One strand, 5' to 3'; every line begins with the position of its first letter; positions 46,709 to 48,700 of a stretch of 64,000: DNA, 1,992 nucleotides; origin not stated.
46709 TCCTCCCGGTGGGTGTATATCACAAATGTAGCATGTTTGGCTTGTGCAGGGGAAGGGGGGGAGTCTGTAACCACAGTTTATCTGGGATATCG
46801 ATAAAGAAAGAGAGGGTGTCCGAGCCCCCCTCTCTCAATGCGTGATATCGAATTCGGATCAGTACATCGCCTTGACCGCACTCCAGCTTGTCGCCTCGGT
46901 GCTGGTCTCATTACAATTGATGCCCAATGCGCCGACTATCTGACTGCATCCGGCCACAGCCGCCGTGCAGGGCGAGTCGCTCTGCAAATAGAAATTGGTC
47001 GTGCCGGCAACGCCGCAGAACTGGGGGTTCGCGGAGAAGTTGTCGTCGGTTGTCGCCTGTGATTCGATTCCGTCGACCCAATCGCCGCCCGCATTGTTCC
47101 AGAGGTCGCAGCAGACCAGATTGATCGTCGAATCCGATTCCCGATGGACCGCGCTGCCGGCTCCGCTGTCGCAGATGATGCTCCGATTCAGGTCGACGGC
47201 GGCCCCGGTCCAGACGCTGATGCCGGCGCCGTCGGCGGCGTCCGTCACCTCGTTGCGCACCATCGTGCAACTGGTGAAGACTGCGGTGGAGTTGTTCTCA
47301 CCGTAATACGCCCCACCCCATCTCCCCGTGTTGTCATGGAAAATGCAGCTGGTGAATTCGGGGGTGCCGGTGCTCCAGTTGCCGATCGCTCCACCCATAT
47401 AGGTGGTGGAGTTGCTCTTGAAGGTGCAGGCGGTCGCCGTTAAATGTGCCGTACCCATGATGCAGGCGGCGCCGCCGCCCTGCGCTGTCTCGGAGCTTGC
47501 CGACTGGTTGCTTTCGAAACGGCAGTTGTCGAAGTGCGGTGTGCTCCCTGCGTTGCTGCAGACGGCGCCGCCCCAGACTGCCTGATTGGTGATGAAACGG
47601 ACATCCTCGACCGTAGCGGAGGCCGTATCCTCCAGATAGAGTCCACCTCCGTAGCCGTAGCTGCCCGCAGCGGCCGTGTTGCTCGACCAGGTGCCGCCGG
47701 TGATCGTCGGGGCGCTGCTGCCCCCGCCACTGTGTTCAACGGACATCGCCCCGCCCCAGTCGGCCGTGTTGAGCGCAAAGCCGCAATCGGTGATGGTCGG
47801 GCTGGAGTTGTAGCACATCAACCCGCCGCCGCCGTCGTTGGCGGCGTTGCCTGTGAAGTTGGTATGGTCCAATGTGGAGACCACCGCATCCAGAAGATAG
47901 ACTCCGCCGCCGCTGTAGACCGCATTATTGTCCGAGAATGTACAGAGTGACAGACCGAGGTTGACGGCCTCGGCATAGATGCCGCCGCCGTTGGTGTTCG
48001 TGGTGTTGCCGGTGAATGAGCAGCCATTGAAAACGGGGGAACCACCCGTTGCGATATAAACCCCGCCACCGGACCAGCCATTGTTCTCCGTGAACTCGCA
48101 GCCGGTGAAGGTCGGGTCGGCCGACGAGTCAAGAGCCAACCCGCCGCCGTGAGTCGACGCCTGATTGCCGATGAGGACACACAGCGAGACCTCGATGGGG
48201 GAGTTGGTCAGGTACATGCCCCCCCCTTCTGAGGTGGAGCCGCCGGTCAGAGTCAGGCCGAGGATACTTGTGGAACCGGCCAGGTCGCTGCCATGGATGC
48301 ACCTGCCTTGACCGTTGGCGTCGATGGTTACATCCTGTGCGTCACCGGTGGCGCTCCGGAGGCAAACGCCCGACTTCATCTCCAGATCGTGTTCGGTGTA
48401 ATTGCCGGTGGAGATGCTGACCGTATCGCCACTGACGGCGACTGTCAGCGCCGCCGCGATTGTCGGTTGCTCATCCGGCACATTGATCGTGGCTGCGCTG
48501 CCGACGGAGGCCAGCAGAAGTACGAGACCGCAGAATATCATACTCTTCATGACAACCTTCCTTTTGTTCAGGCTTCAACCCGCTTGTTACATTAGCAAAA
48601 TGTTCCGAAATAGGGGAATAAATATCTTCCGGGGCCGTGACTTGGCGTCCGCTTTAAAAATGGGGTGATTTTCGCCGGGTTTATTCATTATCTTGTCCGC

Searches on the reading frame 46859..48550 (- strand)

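Call 23: search_protein_families(library=pfam, proteins=[window:46859-48550:-], max_evalue=0.00001)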
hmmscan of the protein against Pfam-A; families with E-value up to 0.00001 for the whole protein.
window:46859-48550:- (563 aa): 1 family
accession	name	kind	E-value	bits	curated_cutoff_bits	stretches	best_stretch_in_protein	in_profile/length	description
PF02415.23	Chlam_PMP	-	2.3e-10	40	20.6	0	177-194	2-19/19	Chlamydia polymorphic membrane protein (Chlamydia_PMP) repeat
